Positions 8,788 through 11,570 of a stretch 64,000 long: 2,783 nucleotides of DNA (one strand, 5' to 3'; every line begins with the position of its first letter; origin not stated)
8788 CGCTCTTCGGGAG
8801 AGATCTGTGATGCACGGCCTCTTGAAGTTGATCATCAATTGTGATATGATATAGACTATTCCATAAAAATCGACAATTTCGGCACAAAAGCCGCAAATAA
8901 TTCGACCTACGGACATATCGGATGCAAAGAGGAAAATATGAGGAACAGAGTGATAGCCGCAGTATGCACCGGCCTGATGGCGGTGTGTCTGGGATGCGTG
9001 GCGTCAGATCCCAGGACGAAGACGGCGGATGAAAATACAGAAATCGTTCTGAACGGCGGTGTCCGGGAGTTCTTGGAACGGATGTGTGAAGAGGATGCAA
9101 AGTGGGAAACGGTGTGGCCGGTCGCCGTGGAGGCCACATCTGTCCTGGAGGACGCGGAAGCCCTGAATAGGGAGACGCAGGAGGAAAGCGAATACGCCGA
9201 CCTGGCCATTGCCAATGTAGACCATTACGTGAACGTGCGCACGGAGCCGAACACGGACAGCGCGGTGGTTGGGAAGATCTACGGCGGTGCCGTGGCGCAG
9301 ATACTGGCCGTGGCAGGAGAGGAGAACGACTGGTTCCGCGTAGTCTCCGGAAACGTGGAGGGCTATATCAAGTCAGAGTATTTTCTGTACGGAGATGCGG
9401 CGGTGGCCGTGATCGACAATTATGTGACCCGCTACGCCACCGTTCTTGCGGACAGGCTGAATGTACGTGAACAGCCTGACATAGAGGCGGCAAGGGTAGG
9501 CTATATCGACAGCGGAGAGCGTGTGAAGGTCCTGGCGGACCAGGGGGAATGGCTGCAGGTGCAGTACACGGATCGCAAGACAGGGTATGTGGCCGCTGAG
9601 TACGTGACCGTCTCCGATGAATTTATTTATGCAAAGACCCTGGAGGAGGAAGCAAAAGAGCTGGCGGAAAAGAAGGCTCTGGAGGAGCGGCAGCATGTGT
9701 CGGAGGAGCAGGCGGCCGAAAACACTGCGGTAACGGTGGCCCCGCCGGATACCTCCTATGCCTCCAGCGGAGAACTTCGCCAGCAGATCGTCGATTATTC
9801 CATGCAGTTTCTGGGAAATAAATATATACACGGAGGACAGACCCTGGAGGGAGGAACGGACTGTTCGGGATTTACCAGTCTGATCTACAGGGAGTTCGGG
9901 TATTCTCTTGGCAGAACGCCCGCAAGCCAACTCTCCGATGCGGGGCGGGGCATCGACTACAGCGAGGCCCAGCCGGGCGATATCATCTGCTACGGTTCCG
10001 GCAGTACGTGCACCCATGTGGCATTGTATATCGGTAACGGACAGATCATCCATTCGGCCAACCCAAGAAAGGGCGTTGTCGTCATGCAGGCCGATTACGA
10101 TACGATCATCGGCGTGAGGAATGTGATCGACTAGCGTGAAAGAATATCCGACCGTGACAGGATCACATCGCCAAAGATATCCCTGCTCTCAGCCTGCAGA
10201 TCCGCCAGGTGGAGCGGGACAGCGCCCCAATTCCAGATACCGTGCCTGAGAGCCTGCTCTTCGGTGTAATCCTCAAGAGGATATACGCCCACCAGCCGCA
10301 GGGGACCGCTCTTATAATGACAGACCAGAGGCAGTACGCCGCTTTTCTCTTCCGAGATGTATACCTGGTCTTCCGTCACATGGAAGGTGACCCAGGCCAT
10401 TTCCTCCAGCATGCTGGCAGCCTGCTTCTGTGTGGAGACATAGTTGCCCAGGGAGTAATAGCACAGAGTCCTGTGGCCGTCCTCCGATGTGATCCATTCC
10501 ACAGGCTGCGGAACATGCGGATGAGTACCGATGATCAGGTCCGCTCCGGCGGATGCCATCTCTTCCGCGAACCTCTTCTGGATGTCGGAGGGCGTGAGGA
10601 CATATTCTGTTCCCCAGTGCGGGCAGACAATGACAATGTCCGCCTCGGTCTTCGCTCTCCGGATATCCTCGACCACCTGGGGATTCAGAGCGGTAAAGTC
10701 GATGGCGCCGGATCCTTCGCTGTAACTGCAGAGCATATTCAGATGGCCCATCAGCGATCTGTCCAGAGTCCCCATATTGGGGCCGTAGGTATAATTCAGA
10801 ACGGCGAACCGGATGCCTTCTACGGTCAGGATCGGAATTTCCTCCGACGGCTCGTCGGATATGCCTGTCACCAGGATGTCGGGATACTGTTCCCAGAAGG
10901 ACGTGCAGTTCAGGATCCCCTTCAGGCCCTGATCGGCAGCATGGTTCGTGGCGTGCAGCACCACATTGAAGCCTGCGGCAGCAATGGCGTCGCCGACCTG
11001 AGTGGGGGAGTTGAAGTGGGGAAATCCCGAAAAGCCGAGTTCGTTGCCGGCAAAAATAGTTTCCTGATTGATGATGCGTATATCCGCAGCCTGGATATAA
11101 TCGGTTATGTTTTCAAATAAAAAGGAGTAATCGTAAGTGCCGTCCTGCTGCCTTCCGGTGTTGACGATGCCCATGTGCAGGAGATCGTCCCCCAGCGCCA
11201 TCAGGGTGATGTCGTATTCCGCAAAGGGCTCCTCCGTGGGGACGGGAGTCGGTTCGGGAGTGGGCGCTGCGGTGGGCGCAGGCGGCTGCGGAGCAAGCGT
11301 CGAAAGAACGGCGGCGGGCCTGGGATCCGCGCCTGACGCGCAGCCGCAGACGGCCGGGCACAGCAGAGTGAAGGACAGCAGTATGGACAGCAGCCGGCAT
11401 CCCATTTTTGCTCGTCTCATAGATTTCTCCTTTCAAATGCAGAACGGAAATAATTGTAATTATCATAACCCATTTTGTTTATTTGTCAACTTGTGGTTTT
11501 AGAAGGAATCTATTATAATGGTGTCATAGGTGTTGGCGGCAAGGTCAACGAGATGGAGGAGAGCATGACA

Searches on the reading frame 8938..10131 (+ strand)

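Call 11: search_protein_families(library=pfam, proteins=[window:8938-10131:+], max_evalue=0.001)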
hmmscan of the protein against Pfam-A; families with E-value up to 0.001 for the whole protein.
window:8938-10131:+ (398 aa): 4 families
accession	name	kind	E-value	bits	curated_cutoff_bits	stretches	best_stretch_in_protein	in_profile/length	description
PF08239.17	SH3_3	-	1.4e-27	96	27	2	172-223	1-53/54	Bacterial SH3 domain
PF00877.26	NLPC_P60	-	1.7e-19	70.1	23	1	293-383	1-89/105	NlpC/P60 family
PF06347.19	SH3_4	-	4.9e-12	45.9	24.1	2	96-147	3-52/56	Bacterial SH3 domain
PF07653.23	SH3_2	-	0.00074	19.6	21.8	0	193-223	21-52/55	Variant SH3 domain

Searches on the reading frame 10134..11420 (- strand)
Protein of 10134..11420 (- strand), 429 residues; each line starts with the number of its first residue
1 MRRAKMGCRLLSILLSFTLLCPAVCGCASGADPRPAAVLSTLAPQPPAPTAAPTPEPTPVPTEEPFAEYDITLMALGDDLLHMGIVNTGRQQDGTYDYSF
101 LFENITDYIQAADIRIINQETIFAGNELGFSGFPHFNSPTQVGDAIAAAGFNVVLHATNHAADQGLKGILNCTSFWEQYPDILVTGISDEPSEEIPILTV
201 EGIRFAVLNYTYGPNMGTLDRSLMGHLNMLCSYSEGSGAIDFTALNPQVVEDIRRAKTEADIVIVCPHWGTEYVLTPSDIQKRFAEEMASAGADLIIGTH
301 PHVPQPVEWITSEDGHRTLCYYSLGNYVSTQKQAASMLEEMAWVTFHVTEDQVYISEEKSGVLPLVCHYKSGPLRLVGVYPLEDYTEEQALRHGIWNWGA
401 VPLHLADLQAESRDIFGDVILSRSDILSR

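Call 11: search_protein_families(library=pfam, proteins=[window:10134-11420:-], max_evalue=0.001)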
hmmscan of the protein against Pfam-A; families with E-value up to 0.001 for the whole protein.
window:10134-11420:- (429 aa): 1 family
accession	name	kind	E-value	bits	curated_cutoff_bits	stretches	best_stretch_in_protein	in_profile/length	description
PF09587.15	PGA_cap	-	1.6e-61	208.5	27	1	72-331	1-255/255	Bacterial capsule synthesis protein PGA_cap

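Call 37: search_protein_families(library=ncbifam, proteins=[window:10134-11420:-], max_evalue=0.01)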
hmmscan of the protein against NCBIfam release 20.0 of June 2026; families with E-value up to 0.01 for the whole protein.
window:10134-11420:- (429 aa): 1 family
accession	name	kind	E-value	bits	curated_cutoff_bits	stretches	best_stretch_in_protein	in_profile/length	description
NF038314.1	epimerase_MslH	equivalog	1.3e-11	43.6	700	1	244-333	231-321/439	lasso peptide C-terminal Trp epimerase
